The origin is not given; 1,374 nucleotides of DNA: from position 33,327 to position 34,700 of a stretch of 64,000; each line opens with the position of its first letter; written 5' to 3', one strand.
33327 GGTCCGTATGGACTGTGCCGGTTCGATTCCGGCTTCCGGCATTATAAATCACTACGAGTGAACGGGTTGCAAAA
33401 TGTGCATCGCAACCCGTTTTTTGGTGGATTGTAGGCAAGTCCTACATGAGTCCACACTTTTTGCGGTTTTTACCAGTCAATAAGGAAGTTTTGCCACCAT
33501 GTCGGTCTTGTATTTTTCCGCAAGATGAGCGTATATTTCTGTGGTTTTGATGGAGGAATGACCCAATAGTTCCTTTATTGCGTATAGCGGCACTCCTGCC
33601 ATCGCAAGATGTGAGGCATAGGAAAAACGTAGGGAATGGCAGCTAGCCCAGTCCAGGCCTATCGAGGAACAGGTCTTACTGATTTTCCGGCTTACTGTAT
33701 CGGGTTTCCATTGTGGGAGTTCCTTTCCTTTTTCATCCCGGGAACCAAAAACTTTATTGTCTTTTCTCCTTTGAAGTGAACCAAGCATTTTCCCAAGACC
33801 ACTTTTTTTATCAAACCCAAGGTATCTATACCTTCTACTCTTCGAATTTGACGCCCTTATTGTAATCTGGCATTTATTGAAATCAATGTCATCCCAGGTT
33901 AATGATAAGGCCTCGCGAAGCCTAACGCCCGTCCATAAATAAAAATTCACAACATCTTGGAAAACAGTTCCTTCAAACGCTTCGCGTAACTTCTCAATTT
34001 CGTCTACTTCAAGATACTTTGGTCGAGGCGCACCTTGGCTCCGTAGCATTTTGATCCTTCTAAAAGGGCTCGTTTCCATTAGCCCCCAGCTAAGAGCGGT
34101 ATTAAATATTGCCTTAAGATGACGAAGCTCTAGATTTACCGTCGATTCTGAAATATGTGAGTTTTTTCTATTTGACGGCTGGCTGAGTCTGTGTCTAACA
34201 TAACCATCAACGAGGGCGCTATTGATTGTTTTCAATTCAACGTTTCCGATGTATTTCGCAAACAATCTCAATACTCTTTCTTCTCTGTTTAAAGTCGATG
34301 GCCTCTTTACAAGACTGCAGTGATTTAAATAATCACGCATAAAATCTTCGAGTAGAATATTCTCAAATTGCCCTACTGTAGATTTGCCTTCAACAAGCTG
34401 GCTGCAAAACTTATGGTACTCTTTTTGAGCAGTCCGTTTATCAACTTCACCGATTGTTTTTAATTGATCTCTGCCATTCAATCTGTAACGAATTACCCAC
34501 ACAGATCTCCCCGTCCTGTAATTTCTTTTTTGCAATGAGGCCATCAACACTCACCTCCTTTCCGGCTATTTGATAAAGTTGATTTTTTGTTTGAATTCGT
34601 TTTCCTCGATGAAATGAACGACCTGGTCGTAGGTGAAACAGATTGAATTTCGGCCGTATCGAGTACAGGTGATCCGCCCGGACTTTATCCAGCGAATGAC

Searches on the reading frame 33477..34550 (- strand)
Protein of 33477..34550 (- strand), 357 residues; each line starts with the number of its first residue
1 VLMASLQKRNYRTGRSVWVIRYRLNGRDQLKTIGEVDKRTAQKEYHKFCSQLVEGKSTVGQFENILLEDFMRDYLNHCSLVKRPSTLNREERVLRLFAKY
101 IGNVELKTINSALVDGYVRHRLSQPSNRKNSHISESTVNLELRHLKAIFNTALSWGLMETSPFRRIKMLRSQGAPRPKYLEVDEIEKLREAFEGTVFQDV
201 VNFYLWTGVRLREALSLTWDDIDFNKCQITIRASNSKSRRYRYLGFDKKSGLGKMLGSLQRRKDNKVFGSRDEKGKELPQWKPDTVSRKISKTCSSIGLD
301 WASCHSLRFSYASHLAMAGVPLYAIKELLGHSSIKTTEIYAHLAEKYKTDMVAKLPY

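Call 11: search_protein_families(library=pfam, proteins=[window:33477-34550:-], max_evalue=0.01)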
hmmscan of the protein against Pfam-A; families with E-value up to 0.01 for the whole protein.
window:33477-34550:- (357 aa): 4 families
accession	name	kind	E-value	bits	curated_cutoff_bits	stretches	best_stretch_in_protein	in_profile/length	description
PF00589.27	Phage_integrase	-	1.1e-23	84.3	27.1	1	179-345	2-170/172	Phage integrase family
PF13102.12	Phage_int_SAM_5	-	1.3e-11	45.2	22.3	1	69-166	4-96/98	Phage integrase SAM-like domain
PF24624.1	Int_N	-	8e-05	23.7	27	1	88-170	24-100/100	Phage integrase, N-terminal domain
PF14659.12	Phage_int_SAM_3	-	0.0011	19.5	22.6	1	67-113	2-49/58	Phage integrase, N-terminal SAM-like domain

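Call 54: search_protein_families(library=phrogs, proteins=[window:33477-34550:-], max_evalue=0.01)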
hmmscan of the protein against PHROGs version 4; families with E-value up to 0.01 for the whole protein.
window:33477-34550:- (357 aa): 8 families
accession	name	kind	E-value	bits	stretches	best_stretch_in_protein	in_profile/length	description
phrog_1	-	integration and excision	7.1e-61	208.2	1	10-355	116-447/611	integrase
phrog_216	-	integration and excision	4.1e-34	119.1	1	139-355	16-236/301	integrase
phrog_7269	-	integration and excision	2.3e-10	41.3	1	285-355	12-81/89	integrase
phrog_7685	-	integration and excision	4.6e-07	30.6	1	302-354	181-234/240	integrase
phrog_23271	-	unknown function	1.1e-06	29.5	1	304-342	11-49/67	-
phrog_35951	-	unknown function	1.7e-05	26.2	1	298-354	17-73/97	-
phrog_22184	-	unknown function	1.7e-05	25.5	1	59-235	63-247/254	-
phrog_37709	-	unknown function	0.0022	18.9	1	136-227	19-107/116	-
